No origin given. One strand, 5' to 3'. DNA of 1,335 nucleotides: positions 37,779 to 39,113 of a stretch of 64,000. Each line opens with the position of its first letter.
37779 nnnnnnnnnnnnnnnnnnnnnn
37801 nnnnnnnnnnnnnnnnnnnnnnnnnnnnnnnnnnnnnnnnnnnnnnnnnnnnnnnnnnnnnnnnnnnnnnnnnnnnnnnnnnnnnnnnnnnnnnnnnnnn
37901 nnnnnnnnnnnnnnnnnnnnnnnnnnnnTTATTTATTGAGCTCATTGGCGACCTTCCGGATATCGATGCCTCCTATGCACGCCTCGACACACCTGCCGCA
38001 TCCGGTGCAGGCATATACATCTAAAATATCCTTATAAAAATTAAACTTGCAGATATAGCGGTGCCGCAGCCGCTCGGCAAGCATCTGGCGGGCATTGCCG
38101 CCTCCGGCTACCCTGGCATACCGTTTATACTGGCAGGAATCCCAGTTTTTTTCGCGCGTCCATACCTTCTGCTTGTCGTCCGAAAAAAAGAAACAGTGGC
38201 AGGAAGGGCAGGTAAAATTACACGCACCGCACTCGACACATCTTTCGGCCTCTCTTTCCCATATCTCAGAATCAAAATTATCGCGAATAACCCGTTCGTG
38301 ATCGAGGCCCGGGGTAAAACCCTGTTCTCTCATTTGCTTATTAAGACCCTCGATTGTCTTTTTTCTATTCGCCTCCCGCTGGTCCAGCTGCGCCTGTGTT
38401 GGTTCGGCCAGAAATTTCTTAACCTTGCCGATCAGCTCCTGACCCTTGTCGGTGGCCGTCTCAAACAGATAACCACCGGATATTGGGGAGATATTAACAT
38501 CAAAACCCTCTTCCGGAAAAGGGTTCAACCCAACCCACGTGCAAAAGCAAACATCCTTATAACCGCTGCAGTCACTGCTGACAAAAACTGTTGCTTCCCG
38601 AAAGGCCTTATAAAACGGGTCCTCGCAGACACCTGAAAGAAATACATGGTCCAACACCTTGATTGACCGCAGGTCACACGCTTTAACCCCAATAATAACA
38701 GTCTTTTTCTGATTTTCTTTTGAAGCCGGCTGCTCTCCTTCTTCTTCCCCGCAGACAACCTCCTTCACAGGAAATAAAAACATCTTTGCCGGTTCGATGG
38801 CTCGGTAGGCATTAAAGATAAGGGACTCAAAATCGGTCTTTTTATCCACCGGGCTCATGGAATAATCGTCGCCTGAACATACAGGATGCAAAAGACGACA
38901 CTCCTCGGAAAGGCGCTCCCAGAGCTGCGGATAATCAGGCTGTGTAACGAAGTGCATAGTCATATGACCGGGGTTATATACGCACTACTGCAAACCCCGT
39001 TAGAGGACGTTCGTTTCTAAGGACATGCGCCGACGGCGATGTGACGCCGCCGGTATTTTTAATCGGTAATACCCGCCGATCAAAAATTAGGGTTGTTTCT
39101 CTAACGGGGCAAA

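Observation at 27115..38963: Hybrid operon: a sulfhydrogenase-type beta/gamma NAD(P)H module and polyferredoxin joined to an Mrp-Mbh (group 4) [NiFe]-hydrogenase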

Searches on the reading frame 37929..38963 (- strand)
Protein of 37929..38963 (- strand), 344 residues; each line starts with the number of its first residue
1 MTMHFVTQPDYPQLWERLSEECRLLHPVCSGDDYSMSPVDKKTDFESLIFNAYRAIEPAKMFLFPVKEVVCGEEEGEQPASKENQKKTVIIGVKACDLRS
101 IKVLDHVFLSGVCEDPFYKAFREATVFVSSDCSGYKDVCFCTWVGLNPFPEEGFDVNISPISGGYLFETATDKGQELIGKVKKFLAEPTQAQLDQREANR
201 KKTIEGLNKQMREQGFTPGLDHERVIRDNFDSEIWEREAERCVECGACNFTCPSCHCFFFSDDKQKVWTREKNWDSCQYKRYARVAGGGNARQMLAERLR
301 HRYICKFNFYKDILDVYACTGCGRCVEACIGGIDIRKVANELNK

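Call 4: search_protein_families(library=pfam, proteins=[window:37929-38963:-], max_evalue=0.01)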
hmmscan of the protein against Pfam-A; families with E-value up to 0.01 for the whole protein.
window:37929-38963:- (344 aa): 11 families
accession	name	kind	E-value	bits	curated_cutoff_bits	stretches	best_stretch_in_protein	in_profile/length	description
PF17179.9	Fer4_22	-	1.7e-25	90.1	27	1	241-332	1-94/95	4Fe-4S dicluster domain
PF12797.12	Fer4_2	-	2.2e-07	30.8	24.5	2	311-329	2-20/22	4Fe-4S binding domain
PF13237.11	Fer4_10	-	1.4e-06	28.5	25.5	1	314-331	4-24/53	4Fe-4S dicluster domain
PF13183.11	Fer4_8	-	1.4e-05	25.9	27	1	238-331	1-66/68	4Fe-4S dicluster domain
PF00037.32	Fer4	-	2.2e-05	24.5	21.1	1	315-329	4-18/24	4Fe-4S binding domain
PF13534.11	Fer4_17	-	3.6e-05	24.7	22.2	1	230-254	34-58/61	4Fe-4S dicluster domain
PF12838.12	Fer4_7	-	0.0001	23.1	27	0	233-254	29-50/52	4Fe-4S dicluster domain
PF13187.11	Fer4_9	-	0.0013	19.2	27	0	318-335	1-18/52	4Fe-4S dicluster domain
PF13746.11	Fer4_18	-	0.0034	18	27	0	316-337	58-79/114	4Fe-4S dicluster domain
PF14697.11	Fer4_21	-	0.004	17.7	35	0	239-271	5-38/59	4Fe-4S dicluster domain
PF12837.12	Fer4_6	-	0.0071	16.7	25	0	318-330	8-20/24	4Fe-4S binding domain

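Call 6: search_protein_families(library=ncbifam, proteins=[window:37929-38963:-], max_evalue=0.001)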
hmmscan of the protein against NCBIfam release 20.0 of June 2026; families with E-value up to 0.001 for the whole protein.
window:37929-38963:- (344 aa): 4 families
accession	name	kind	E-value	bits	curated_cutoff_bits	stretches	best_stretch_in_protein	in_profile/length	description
NF040829.1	sulfhyd_ShyB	equivalog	2.5e-52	177.9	690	1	9-342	9-329/334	NAD(P)-dependent hydrogenase/sulfhydrogenase 2 subunit beta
NF040833.1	sulfhyd_HydB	equivalog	3.3e-44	151.2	750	1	13-336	13-329/367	NADPH-dependent hydrogenase/sulfhydrogenase 1 subunit beta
TIGR02910.1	sulfite_red_A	equivalog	1.2e-39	136.4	323.15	1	14-343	13-327/334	anaerobic sulfite reductase subunit AsrA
NF045796.1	DsrK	equivalog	0.00089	18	400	0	240-338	50-139/453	sulfate reduction electron transfer complex DsrMKJOP subunit DsrK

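Call 8: find_encoding_contigs(protein=window:37929-38963:-, flank=10000, max_places=4)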
Protein window:37929-38963:- (344 aa): no gene with exactly this product is on record in the collection.

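Call 14: find_homologous_proteins(query=window:37929-38963:-, max_evalue=1e-10)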
Query window:37929-38963:- (344 aa): 645 proteins with E <= 1e-10 among 1795 candidates; the best 120 are listed.
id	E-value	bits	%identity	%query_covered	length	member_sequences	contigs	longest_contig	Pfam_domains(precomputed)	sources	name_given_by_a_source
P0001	7.1e-240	813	100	99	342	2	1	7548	PF17179.10,PF12797.13,PF00037.33,PF13183.12,PF13187.12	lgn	-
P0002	1.6e-190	651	78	100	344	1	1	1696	PF17179.10,PF12797.13,PF00037.33,PF13237.12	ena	-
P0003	5.1e-96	340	44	100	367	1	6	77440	PF17179.10,PF12797.13,PF12838.13,PF13534.12,PF13237.12,PF13183.12,PF13187.12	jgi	jgi:ferredoxin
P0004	2.9e-95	338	45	100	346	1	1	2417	PF17179.10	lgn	-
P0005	3.1e-92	328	44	100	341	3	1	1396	PF17179.10,PF13534.12,PF13237.12,PF13187.12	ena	-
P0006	1.8e-91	325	44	100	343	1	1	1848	PF17179.10,PF12797.13,PF00037.33,PF12838.13,PF13183.12,PF13187.12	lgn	-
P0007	5.7e-91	323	42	100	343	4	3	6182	PF17179.10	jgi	jgi:sulfhydrogenase subunit beta (sulfur reductase)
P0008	2.4e-90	321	45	100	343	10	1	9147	PF17179.10,PF12797.13,PF12838.13,PF13237.12,PF13183.12,PF13187.12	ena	-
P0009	3.7e-90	321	42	99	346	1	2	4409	PF17179.10,PF12838.13,PF13534.12,PF13237.12,PF13187.12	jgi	jgi:ferredoxin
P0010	3.1e-89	318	42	100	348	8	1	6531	PF17179.10,PF13183.12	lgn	-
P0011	5.6e-89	317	42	99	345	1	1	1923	PF17179.10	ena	-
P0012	1.1e-88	316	42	100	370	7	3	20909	PF17179.10,PF12797.13,PF12838.13,PF13183.12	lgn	-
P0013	1.1e-88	316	42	100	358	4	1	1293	PF17179.10,PF12797.13,PF13183.12,PF13187.12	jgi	jgi:ferredoxin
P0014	1.8e-88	315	44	99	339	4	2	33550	PF17179.10,PF12797.13,PF00037.33,PF13534.12,PF13187.12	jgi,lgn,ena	-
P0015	2.5e-88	315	42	100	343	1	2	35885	PF17179.10,PF12797.13,PF13746.12,PF12838.13,PF13237.12,PF13183.12,PF13187.12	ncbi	-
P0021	3.3e-87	311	41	100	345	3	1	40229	PF17179.10,PF12797.13,PF12838.13,PF13237.12,PF13183.12,PF13187.12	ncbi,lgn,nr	ncbi:MAG: 4Fe-4S dicluster domain-containing protein [Candidatus Aureabacteria bacterium]|nr:4Fe-4S 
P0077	1.9e-80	289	44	83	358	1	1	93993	PF17179.10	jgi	-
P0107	1.3e-78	283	43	88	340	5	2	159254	PF17179.10,PF13187.12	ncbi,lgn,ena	-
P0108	1.6e-78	283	37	99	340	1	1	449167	PF17179.10,PF12838.13,PF13534.12,PF13183.12,PF13187.12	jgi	jgi:NAD-dependent dihydropyrimidine dehydrogenase PreA subunit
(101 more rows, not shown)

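Call 15: find_encoding_contigs(protein=P0003, flank=10000, max_places=1)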
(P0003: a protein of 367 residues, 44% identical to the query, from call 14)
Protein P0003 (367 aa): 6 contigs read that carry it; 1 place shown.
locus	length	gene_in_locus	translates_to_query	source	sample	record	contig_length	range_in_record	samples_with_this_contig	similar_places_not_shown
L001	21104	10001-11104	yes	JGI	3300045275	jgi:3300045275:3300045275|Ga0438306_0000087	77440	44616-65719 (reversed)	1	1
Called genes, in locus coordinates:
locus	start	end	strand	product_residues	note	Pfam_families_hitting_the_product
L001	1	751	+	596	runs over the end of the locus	-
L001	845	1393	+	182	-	-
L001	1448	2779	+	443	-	PF00291:PALP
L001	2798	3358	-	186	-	PF01464:SLT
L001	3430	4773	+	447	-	PF01743:PolyA_pol, PF12627:PolyA_pol_RNAbd, PF01966:HD, PF13735:tRNA_NucTran2_2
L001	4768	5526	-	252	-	PF01904:DUF72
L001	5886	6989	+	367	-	-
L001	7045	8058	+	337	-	-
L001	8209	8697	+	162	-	PF13404:HTH_AsnC-type (weak), PF13412:HTH_24, PF13545:HTH_Crp_2 (faint), PF01037:AsnC_trans_reg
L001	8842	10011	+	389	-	PF00155:Aminotran_1_2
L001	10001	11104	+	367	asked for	PF12838:Fer4_7 (faint), PF13187:Fer4_9 (faint), PF13534:Fer4_17 (faint), PF12797:Fer4_2 (faint), PF13183:Fer4_8 (weak), PF13237:Fer4_10 (weak), PF17179:Fer4_22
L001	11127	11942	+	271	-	PF00970:FAD_binding_6, PF00175:NAD_binding_1, PF10418:DHODB_Fe-S_bind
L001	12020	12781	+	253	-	-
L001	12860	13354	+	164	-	PF12797:Fer4_2 (faint), PF13187:Fer4_9 (faint), PF12798:Fer4_3 (faint), PF13237:Fer4_10 (weak), PF13247:Fer4_11, PF14697:Fer4_21 (weak), PF12838:Fer4_7, PF00037:Fer4 (weak), +2 more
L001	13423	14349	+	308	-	PF00146:NADHdh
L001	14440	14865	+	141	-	PF01058:Oxidored_q6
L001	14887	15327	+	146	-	PF00329:Complex1_30kDa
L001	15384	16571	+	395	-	PF00374:NiFeSe_Hases, PF00346:Complex1_49kDa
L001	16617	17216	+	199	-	PF14697:Fer4_21 (faint), PF00037:Fer4 (weak), PF12797:Fer4_2 (weak), PF13237:Fer4_10 (faint), PF12838:Fer4_7, PF13187:Fer4_9 (weak)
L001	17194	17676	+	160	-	PF01750:HycI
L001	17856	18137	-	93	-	-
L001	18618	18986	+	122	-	-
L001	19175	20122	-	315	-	PF01379:Porphobil_deam, PF03900:Porphobil_deamC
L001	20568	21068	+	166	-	PF02559:CarD_TRCF_RID (weak)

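Call 16: find_encoding_contigs(protein=P0021, flank=10000, max_places=1)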
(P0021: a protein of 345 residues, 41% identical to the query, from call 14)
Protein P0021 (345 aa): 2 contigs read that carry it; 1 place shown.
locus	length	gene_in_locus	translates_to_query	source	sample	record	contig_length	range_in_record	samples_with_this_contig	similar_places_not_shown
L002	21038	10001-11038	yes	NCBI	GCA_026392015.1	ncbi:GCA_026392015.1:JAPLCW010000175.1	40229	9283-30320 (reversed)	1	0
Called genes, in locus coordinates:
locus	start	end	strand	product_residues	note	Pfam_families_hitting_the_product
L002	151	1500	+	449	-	PF01743:PolyA_pol, PF12627:PolyA_pol_RNAbd, PF01966:HD, PF13735:tRNA_NucTran2_2 (weak)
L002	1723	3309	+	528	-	-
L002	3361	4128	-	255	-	PF01904:DUF72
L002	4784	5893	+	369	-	-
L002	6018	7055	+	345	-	-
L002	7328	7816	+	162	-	PF13404:HTH_AsnC-type, PF13412:HTH_24, PF13545:HTH_Crp_2 (faint), PF01037:AsnC_trans_reg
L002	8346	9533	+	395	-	PF00155:Aminotran_1_2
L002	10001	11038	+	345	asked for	PF12838:Fer4_7 (faint), PF13187:Fer4_9 (faint), PF12797:Fer4_2 (faint), PF13183:Fer4_8 (weak), PF13237:Fer4_10, PF17179:Fer4_22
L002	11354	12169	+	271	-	PF00970:FAD_binding_6, PF00175:NAD_binding_1, PF10418:DHODB_Fe-S_bind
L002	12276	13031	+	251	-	-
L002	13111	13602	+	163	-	PF00037:Fer4 (faint), PF13484:Fer4_16 (faint), PF13237:Fer4_10 (weak), PF13247:Fer4_11, PF12838:Fer4_7, PF13187:Fer4_9 (weak)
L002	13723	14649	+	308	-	PF00146:NADHdh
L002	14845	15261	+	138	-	PF01058:Oxidored_q6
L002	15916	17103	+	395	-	PF00374:NiFeSe_Hases, PF00346:Complex1_49kDa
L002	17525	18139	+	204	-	PF13183:Fer4_8 (faint), PF12837:Fer4_6 (weak), PF13237:Fer4_10 (faint), PF14697:Fer4_21 (faint), PF00037:Fer4 (weak), PF12838:Fer4_7, PF13187:Fer4_9 (weak)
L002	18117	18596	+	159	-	PF01750:HycI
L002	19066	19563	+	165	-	-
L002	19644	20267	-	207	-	PF03886:ABC_trans_aux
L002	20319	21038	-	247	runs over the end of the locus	PF02470:MlaD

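Call 17: find_encoding_contigs(protein=P0015, flank=10000, max_places=1)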
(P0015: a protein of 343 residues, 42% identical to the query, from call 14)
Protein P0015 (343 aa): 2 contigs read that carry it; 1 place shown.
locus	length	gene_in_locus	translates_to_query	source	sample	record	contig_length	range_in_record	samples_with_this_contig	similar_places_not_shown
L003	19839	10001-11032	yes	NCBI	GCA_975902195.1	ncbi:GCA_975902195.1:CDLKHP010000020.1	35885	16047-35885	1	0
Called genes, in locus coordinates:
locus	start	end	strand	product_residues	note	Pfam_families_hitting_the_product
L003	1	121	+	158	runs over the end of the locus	PF12641:Flavodoxin_3 (weak), PF12724:Flavodoxin_5, PF00258:Flavodoxin_1, PF03358:FMN_red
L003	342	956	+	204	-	-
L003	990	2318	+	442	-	PF00291:PALP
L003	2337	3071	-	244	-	PF01209:Ubie_methyltran (weak), PF13489:Methyltransf_23, PF13847:Methyltransf_31, PF08241:Methyltransf_11, PF08242:Methyltransf_12, PF13649:Methyltransf_25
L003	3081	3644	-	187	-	PF01464:SLT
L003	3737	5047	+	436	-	PF01743:PolyA_pol, PF12627:PolyA_pol_RNAbd, PF01966:HD (weak)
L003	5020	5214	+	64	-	-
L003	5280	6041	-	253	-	PF01904:DUF72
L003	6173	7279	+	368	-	-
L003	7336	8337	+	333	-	-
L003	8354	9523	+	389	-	PF00155:Aminotran_1_2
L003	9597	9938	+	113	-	PF01155:HypA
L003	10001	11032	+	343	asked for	PF12797:Fer4_2 (faint), PF12838:Fer4_7 (faint), PF13746:Fer4_18 (faint), PF13187:Fer4_9 (faint), PF13183:Fer4_8 (weak), PF13237:Fer4_10 (weak), PF17179:Fer4_22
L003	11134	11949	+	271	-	PF00970:FAD_binding_6 (weak), PF00175:NAD_binding_1, PF10418:DHODB_Fe-S_bind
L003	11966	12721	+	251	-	-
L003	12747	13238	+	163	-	PF12797:Fer4_2 (faint), PF13237:Fer4_10 (weak), PF13247:Fer4_11, PF14697:Fer4_21 (weak), PF12838:Fer4_7, PF13187:Fer4_9 (weak), PF00037:Fer4 (weak), PF13187:Fer4_9, +2 more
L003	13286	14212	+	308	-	PF00146:NADHdh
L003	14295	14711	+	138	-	PF01058:Oxidored_q6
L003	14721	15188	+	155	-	PF00329:Complex1_30kDa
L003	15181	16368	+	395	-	PF00374:NiFeSe_Hases, PF00346:Complex1_49kDa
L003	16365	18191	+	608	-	PF00361:Proton_antipo_M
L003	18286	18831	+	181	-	PF13244:MbhD, PF20501:MbhE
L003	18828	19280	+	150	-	PF04039:MnhB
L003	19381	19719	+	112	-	PF00420:Oxidored_q2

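Call 18: find_encoding_contigs(protein=P0077, flank=10000, max_places=1)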
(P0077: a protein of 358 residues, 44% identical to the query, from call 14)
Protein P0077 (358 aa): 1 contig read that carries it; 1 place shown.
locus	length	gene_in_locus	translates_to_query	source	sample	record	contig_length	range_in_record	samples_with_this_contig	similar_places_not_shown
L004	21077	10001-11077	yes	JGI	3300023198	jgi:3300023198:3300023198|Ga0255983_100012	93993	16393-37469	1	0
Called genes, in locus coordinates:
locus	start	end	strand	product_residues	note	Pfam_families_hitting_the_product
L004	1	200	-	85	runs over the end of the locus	-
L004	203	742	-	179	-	PF07366:SnoaL, PF12680:SnoaL_2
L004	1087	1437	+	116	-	-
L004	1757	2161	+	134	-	PF02599:CsrA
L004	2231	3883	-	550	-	PF07719:TPR_2 (faint), PF13181:TPR_8 (faint), PF13428:TPR_14 (faint), PF13431:TPR_17 (faint), PF14559:TPR_19 (faint), PF13424:TPR_12 (faint), PF23914:TPR_CcmH_CycH (weak), PF28559:TPR_SusR (faint)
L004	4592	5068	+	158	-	PF04073:tRNA_edit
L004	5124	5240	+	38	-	-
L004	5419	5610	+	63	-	-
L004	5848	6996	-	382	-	PF00487:FA_desaturase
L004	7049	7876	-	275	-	PF00768:Peptidase_S11, PF13354:Beta-lactamase2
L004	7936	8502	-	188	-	PF17783:WHD_CvfB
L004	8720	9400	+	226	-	PF01564:Spermine_synth (weak)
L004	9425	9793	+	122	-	PF01155:HypA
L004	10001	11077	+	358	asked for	PF17179:Fer4_22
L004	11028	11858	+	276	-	PF00970:FAD_binding_6 (weak), PF00175:NAD_binding_1, PF10418:DHODB_Fe-S_bind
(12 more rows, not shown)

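Call 19: find_encoding_contigs(protein=P0108, flank=10000, max_places=1)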
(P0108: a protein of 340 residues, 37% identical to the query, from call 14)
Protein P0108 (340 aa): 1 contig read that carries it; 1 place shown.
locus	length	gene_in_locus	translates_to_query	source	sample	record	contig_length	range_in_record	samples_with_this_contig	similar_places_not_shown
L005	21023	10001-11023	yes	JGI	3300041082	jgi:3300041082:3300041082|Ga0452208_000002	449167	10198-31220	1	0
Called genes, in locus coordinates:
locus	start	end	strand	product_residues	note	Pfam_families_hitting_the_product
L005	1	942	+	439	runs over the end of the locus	PF00344:SecY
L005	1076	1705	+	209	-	PF00406:ADK, PF13207:AAA_17, PF17213:Hydin_ADK (faint), PF05191:ADK_lid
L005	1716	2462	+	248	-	PF00557:Peptidase_M24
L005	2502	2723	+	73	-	PF01176:eIF-1a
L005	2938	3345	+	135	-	PF00416:Ribosomal_S13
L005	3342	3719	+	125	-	PF00411:Ribosomal_S11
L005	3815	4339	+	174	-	PF00163:Ribosomal_S4, PF01479:S4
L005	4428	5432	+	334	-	PF01193:RNA_pol_L, PF01000:RNA_pol_A_bac, PF03118:RNA_pol_A_CTD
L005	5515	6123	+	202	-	PF01196:Ribosomal_L17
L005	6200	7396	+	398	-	PF01551:Peptidase_M23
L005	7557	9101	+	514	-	PF00890:FAD_binding_2, PF01266:DAO, PF07992:Pyr_redox_2 (faint), PF02910:Succ_DH_flav_C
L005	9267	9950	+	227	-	PF06971:Put_DNA-bind_N, PF02629:CoA_binding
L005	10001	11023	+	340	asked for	PF12838:Fer4_7 (faint), PF13183:Fer4_8 (faint), PF13187:Fer4_9 (faint), PF13534:Fer4_17 (faint), PF17179:Fer4_22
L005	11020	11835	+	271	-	PF00970:FAD_binding_6 (weak), PF00175:NAD_binding_1, PF10418:DHODB_Fe-S_bind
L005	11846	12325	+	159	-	PF13237:Fer4_10 (faint), PF12800:Fer4_4 (faint), PF12837:Fer4_6 (faint), PF13247:Fer4_11, PF12838:Fer4_7 (weak), PF13187:Fer4_9 (weak), PF25160:LdpA_Fe-S-bd (weak), PF00037:Fer4 (weak), +1 more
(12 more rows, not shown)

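Call 20: find_encoding_contigs(protein=P0107, flank=10000, max_places=1)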
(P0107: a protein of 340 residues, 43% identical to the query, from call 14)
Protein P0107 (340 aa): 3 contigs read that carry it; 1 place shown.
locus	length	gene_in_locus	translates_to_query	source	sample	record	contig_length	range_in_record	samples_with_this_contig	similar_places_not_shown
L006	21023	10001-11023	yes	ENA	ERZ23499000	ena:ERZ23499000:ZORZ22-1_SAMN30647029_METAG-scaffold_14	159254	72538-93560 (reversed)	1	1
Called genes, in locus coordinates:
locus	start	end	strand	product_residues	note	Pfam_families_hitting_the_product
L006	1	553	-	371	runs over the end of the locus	PF01321:Creatinase_N, PF00557:Peptidase_M24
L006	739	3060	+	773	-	PF00708:Acylphosphatase, PF07503:zf-HYPF, PF01300:Sua5_yciO_yrdC, PF17788:HypF_C, PF22521:HypF_C_2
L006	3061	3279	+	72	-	PF01455:HupF_HypC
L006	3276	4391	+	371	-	PF01924:HypD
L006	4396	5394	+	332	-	PF00586:AIRS, PF02769:AIRS_C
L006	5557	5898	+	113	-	PF01155:HypA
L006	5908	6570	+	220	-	PF02492:cobW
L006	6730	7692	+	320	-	PF22558:REase-ARP, PF20796:PDDEXK_13 (faint)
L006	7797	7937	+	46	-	-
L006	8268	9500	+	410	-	PF03235:GmrSD_N, PF01844:HNH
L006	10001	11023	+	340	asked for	PF13187:Fer4_9 (faint), PF17179:Fer4_22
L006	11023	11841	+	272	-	PF00970:FAD_binding_6 (weak), PF00175:NAD_binding_1, PF10418:DHODB_Fe-S_bind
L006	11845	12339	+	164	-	PF13187:Fer4_9 (faint), PF13247:Fer4_11, PF12838:Fer4_7 (weak), PF00037:Fer4 (weak)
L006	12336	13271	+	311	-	PF00146:NADHdh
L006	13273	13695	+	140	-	PF01058:Oxidored_q6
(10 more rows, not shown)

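Call 22: find_related_loci(query=A1, collection=genome_contigs, flank=10000)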
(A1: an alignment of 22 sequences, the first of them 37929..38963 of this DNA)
Query A1 (344 aa) in genome_contigs; peptide patterns used: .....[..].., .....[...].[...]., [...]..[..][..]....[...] (x = any residue, [..] = any of these).
599 stretches matched a pattern (row limit reached: there are more); 246 encode a relative of the query (tblastn E <= 1e-3); the best 80 are kept; 80 distinct loci.
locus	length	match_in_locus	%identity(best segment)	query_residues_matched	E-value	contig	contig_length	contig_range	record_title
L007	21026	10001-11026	41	1-343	1e-90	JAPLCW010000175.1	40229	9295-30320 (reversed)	MAG: Candidatus Auribacterota bacterium isolate LacPavin_0920_SED2_MAG_54_22 LacPavin_0920_SED2_scaffold_83078, whole ge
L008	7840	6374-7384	39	1-343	6e-90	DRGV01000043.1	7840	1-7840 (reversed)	MAG TPA_asm: bacterium isolate HyVt-354 HyVt-354_k145_395976, whole genome shotgun sequence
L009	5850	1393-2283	47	46-343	6e-87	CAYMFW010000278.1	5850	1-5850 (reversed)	MAG TPA_asm: uncultured Planctomycetota bacterium isolate SRP214966_co4_1 genome assembly, contig: NODE_19334_length_585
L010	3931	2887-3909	40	3-344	1e-85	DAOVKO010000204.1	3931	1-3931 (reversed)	MAG TPA_asm: Actinomycetes bacterium isolate CSMAG_1421 CSMAG_1421_k141_483444_length_3931_cov_25.9799, whole genome sho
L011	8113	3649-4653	40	3-344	1e-84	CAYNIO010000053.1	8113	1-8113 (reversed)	MAG TPA_asm: uncultured Planctomycetia bacterium isolate binchicken_co19_592 genome assembly, contig: NODE_15485_length_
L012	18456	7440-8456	40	3-344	3e-84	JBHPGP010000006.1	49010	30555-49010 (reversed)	Candidatus Omnitrophota bacterium isolate SAG AM-311-M22 NODE_6_length_49010_cov_28.038157, whole genome shotgun sequenc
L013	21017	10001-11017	39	1-342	1e-83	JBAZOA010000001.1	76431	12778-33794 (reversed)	MAG: Candidatus Omnitrophota bacterium isolate SO_2017_LW4_83 scaffold_975_c1_LW137-91_2017, whole genome shotgun sequen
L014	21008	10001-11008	41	2-342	1e-83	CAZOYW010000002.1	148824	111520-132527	MAG TPA_asm: uncultured bacterium isolate SRP192927_co7_26 genome assembly, contig: NODE_90_length_148824_cov_8.329161,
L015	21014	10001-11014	40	4-343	4e-83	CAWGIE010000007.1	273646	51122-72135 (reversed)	MAG: uncultured bacterium isolate MFD02416.bin.2.262 genome assembly, contig: contig_16782, whole genome shotgun sequenc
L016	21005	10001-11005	39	2-342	2e-82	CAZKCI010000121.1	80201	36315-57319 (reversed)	MAG TPA_asm: uncultured bacterium isolate binchicken_co255_117 genome assembly, contig: k141_4242487, whole genome shotg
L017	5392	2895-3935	37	2-343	5e-82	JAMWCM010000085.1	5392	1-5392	MAG: Candidatus Omnitrophota bacterium isolate QZM4_1.bins.105.Tibet NODE_46532_length_5392_cov_3.385755, whole genome s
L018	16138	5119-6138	40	1-343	2e-81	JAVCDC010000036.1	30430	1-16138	MAG: Candidatus Tritonobacter lacicola isolate MAG_3300035698_867 Ga0374944_519832, whole genome shotgun sequence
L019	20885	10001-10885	43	41-343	8e-82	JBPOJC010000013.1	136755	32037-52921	MAG: Caldisericota bacterium isolate MAG_4091 c_000000608788, whole genome shotgun sequence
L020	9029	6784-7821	38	3-343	3e-81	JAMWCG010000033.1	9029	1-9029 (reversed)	MAG: Candidatus Omnitrophota bacterium isolate JZ-2.bins.168.201808 NODE_15521_length_9029_cov_0.994383, whole genome sh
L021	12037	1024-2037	38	2-342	1e-79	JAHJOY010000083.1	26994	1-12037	MAG: bacterium isolate Old_saline_planktonic.mb.52 Old_saline_plankto.mb.52_k141_195465, whole genome shotgun sequence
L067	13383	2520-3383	42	54-342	1e-73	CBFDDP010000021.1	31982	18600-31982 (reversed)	MAG TPA_asm: uncultured bacterium isolate SRR26215674_binner13_Refined_32 genome assembly, contig: ERZ25073485.670, whol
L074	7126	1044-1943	39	43-342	3e-72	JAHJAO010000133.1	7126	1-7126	MAG: Candidatus Omnitrophota bacterium isolate Modern_marine.mb.214 Modern_marine.mb.214_k141_2558243, whole genome shot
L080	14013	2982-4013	35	3-344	2e-71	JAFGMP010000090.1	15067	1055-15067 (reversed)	MAG: Candidatus Latescibacterota bacterium isolate Zod_Metabat.481 k87_1599434, whole genome shotgun sequence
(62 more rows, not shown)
